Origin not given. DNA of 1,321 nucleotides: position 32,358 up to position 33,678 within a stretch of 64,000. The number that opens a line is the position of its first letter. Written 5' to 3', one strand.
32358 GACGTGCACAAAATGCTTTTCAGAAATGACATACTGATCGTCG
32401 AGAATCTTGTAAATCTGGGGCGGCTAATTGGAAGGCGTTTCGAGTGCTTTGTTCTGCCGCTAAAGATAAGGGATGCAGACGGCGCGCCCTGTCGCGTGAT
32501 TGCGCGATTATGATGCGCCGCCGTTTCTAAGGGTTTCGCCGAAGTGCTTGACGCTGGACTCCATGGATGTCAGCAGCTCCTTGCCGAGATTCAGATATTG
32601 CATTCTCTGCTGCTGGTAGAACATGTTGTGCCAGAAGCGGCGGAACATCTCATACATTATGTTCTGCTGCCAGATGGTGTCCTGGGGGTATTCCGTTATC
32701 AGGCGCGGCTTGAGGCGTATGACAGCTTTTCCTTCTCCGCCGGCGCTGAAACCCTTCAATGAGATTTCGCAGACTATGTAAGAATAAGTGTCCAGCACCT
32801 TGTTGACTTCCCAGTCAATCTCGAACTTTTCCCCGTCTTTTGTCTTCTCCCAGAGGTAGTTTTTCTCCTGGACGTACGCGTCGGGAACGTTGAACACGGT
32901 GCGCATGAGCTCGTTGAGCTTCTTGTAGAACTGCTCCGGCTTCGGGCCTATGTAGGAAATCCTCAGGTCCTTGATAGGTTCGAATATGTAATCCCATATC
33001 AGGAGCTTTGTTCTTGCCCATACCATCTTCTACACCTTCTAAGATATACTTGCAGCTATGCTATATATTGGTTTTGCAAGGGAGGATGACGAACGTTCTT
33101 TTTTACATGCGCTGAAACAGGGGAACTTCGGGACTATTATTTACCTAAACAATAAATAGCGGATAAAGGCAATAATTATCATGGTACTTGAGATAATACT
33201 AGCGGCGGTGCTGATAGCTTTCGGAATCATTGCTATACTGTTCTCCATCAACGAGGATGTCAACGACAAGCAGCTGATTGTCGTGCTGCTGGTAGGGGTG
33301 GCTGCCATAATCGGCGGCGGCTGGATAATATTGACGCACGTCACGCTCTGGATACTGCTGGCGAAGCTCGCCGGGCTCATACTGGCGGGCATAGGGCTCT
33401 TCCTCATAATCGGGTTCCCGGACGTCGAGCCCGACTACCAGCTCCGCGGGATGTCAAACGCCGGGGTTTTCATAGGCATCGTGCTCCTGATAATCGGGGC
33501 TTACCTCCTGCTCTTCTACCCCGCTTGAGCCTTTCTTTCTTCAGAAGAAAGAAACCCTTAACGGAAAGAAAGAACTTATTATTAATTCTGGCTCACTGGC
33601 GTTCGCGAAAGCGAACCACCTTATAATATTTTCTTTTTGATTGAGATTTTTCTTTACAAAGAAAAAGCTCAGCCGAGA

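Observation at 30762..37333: Candidate undescribed gene block: seven mostly unassignable genes separated by copies of the repeat element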

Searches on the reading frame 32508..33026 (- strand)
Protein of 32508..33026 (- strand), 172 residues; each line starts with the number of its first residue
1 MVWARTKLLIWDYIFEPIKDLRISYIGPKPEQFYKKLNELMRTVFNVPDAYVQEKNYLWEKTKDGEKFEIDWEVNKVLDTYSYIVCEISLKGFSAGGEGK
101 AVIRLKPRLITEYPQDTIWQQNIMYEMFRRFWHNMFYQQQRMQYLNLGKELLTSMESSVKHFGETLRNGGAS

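Call 3: search_protein_families(library=pfam, proteins=[window:32508-33026:-], max_evalue=0.1)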
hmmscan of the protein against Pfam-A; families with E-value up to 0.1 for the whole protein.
window:32508-33026:- (172 aa): 0 families

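Call 12: search_protein_families(library=ncbifam, proteins=[window:32508-33026:-], max_evalue=0.1)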
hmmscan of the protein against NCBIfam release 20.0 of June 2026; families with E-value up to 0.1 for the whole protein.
window:32508-33026:- (172 aa): 0 families

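Call 13: search_protein_families(library=phrogs, proteins=[window:32508-33026:-], max_evalue=0.1)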
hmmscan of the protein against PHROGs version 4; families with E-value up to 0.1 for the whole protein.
window:32508-33026:- (172 aa): 0 families

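Call 14: search_protein_families(library=padloc, proteins=[window:32508-33026:-], max_evalue=0.1)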
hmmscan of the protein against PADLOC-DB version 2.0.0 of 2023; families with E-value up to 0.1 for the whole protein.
window:32508-33026:- (172 aa): 3 families
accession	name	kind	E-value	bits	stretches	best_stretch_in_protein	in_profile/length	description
PDLC01229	Cas12a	-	0.0022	14.1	1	30-81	437-488/1141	CAS-V-A; effector__SPE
PDLC01231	Cas12a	-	0.0025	14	1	27-81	445-499/1147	Cas12a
PDLC04595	PDC-M35B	-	0.027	12.6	1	31-69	63-101/149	-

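Call 33: find_homologous_proteins(query=window:32508-33026:-)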
Query window:32508-33026:- (172 aa): 191 proteins with E <= 0.001 among 213 candidates; the best 120 are listed.
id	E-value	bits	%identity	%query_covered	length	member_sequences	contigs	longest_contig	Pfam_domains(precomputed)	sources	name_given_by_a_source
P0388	5.0e-108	376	94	100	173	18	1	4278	-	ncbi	-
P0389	3.0e-98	345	86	100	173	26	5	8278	-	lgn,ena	-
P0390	2.0e-97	342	85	100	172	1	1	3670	-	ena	-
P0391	2.0e-93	329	82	98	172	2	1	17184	-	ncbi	-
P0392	6.0e-93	327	80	98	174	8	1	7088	-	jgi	jgi:hypothetical protein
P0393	1.3e-91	323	79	98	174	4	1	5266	-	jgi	jgi:hypothetical protein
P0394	5.0e-85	301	72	100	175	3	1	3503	-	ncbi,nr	ncbi:MAG: hypothetical protein HY513_04425 [Candidatus Aenigmarchaeota archaeon]|nr:hypothetical pro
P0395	1.0e-84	300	74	99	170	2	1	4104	-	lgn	-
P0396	1.4e-84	300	71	100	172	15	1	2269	-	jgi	-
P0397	3.1e-84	299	71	99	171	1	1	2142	-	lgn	-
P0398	3.3e-84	299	72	98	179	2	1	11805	-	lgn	-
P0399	3.6e-84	299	74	99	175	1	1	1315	-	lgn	-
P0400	7.6e-84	298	70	100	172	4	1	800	-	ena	-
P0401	9.1e-84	297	70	99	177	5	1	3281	-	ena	-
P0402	1.1e-83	297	71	99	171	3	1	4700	-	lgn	-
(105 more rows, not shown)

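Call 49: predict_structure(alignment_id=A3)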
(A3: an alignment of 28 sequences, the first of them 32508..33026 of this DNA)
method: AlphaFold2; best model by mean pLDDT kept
length: 172 residues; sequences in the alignment: 28
mean_pLDDT: 81.1   pTM: 0.71
mean pLDDT of the five models: 81.1, 80.4, 77.7, 77.6, 75.7
residues with pLDDT >= 90: 53; 70-90: 82; 50-70: 30; < 50: 7
segments of 3 or more residues with pLDDT < 50: 1-5
pLDDT, mean of each block of 10 residues (from residue 1): 54 77 88 89 87 90 87 89 89 87 91 61 66 70 88 91 82 44
secondary structure, 60 per line:
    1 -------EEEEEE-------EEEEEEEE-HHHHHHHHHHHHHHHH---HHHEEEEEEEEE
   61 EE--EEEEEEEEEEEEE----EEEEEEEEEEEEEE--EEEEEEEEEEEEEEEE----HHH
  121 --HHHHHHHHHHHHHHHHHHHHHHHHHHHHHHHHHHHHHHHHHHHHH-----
elements in order: E8-13 E21-28 H30-45 E52-62 E65-77 E82-95 E98-113 H123-167

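Call 51: fold_search(model_id=the predicted structure, library=pdb)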
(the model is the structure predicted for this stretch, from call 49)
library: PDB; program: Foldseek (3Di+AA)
matches with E <= 10: 1583; with E <= 0.001: 6
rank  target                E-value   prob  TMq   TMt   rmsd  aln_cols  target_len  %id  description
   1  3lyd_B                3.2e-04  1.00  0.34  0.36  12.4       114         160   11  Crystal structure of Putative uncharacterized protein from Jonesia denitrificans (released 2010-03-09)
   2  3ron_A                3.6e-04  0.99  0.28  0.26   9.2       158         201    8  Crystal Structure and Hemolytic Activity of the Cyt1Aa Toxin from Bacillus thuringiensis subsp. israelensis (released 2011-10-12)
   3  3uqh_B                4.6e-04  0.99  0.32  0.35  14.0       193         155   11  Crystal structure of aba receptor pyl10 (apo) (released 2011-12-14)
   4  2ns9_A                5.4e-04  0.98  0.31  0.34  12.8       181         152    9  Crystal structure of protein APE2225 from Aeropyrum pernix K1, Pfam COXG (released 2006-11-14)
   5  3lyd_A                6.1e-04  1.00  0.34  0.36  12.2       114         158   11  Crystal structure of Putative uncharacterized protein from Jonesia denitrificans (released 2010-03-09)
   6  9h0h_A                8.7e-04  0.85  0.25  0.23  13.9       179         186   13  X-RAY CRYSTAL STRUCTURE OF THE CsPYL1-OPABACTIN-HAB1 TERNARY COMPLEX (released 2025-08-20)
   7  3rt0_D                1.2e-03  0.87  0.28  0.29  14.3       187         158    8  Crystal structure of PYL10-HAB1 complex in the absence of abscisic acid (ABA) (released 2011-06-22)
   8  8ay7_A                1.3e-03  0.85  0.25  0.23  14.1       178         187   11  X-RAY CRYSTAL STRUCTURE OF THE CsPYL1(V112L, T135L,F137I, T153I, V168A)-iSB7-HAB1 TERNARY COMPLEX (released 2023-03-22)
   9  5zch_D                1.5e-03  0.69  0.21  0.22  15.1       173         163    9  Crystal structure of OsPP2C50 I267W:OsPYL/RCAR3 with (+)-ABA (released 2019-03-06)
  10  4dsc_A                1.5e-03  0.69  0.22  0.22  13.9       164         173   13  Complex structure of abscisic acid receptor PYL3 with (+)-ABA in spacegroup of H32 at 1.95A (released 2012-06-06)
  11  4dsc_B                1.6e-03  0.80  0.23  0.23  13.4       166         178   13  Complex structure of abscisic acid receptor PYL3 with (+)-ABA in spacegroup of H32 at 1.95A (released 2012-06-06)
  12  8uds                  1.9e-03  0.95  0.29  0.33  15.4       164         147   10  The Crystal Structure of CoxG from M. smegmatis, minus lipid anchoring C-terminus. (released 2024-10-02)
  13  5zch_C                2.0e-03  0.89  0.28  0.30  13.0       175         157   10  Crystal structure of OsPP2C50 I267W:OsPYL/RCAR3 with (+)-ABA (released 2019-03-06)
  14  4dsb_B                2.0e-03  0.85  0.26  0.26  13.0       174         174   12  Complex Structure of Abscisic Acid Receptor PYL3 with (+)-ABA in Spacegroup of I 212121 at 2.70A (released 2012-06-06)
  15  3w9r                  2.1e-03  0.87  0.28  0.28  13.3       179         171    8  Crystal structure of the high-affinity abscisic acid receptor PYL9/RCAR9 bound to ABA (released 2014-04-09)
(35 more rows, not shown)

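Call 64: search_protein_families(library=pfam, alignment_id=A3, max_evalue=1)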
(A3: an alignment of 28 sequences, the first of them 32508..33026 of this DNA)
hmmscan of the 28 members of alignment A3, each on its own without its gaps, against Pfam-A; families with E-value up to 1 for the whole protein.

A. member 1, window:32508-33026:- (172 aa): 0 families

B. families by the number of members that match (of 28 scanned): 11 families
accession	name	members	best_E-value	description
PF21566.2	NagA_C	3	0.06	Beta-N-acetylglucosaminidase, C-terminal domain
PF14887.12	HMG_box_5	2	0.019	HMG (high mobility group) box 5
PF13527.13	Acetyltransf_9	1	0.0075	Acetyltransferase (GNAT) domain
PF21071.3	LARP1_HEAT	1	0.041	LARP1 HEAT repeat region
PF16244.11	DUF4901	1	0.062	YcdB, YcdC repeated domain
PF08325.16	WLM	1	0.077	WLM domain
PF04925.20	SHQ1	1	0.083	SHQ1 protein, Shq1 domain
PF12941.12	HCV_NS5a_C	1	0.13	HCV NS5a protein C-terminal region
PF10277.15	Frag1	1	0.13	Frag1/DRAM/Sfk1 family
PF18532.6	DUF5621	1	0.16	Domain of unknown function (DUF5621)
PF14178.11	YppF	1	0.44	YppF-like protein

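Call 88: find_related_loci(query=A3, collection=viral_contigs, flank=6000)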
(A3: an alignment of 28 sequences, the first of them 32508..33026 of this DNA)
Query A3 (172 aa) in viral_contigs; peptide patterns used: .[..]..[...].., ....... (x = any residue, [..] = any of these).
191 stretches matched a pattern, but none encodes a relative of the query by tblastn (E <= 1e-3).

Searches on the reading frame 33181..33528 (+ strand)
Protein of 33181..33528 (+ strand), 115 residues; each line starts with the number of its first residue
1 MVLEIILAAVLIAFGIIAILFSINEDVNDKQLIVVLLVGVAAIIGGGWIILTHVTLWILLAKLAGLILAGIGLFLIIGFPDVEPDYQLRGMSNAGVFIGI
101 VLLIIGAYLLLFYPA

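Call 3: search_protein_families(library=pfam, proteins=[window:33181-33528:+], max_evalue=0.1)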
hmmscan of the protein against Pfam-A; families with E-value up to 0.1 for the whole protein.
window:33181-33528:+ (115 aa): 2 families
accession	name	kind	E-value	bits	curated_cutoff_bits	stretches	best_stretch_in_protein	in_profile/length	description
PF03729.18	DUF308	-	0.0035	18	25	1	2-50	23-72/73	Short repeat of unknown function (DUF308)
PF03203.19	MerC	-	0.08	14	27.6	0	7-107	18-103/108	MerC mercury resistance protein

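Call 12: search_protein_families(library=ncbifam, proteins=[window:33181-33528:+], max_evalue=0.1)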
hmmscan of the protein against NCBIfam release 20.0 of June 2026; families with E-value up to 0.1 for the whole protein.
window:33181-33528:+ (115 aa): 0 families

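Call 13: search_protein_families(library=phrogs, proteins=[window:33181-33528:+], max_evalue=0.1)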
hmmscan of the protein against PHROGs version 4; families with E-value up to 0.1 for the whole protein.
window:33181-33528:+ (115 aa): 0 families

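Call 14: search_protein_families(library=padloc, proteins=[window:33181-33528:+], max_evalue=0.1)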
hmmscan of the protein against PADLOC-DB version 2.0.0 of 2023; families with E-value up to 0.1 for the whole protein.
window:33181-33528:+ (115 aa): 1 family
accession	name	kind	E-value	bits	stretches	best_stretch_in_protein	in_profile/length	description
PDLC00730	Effector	-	0.024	11.8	1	33-108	178-249/299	TIR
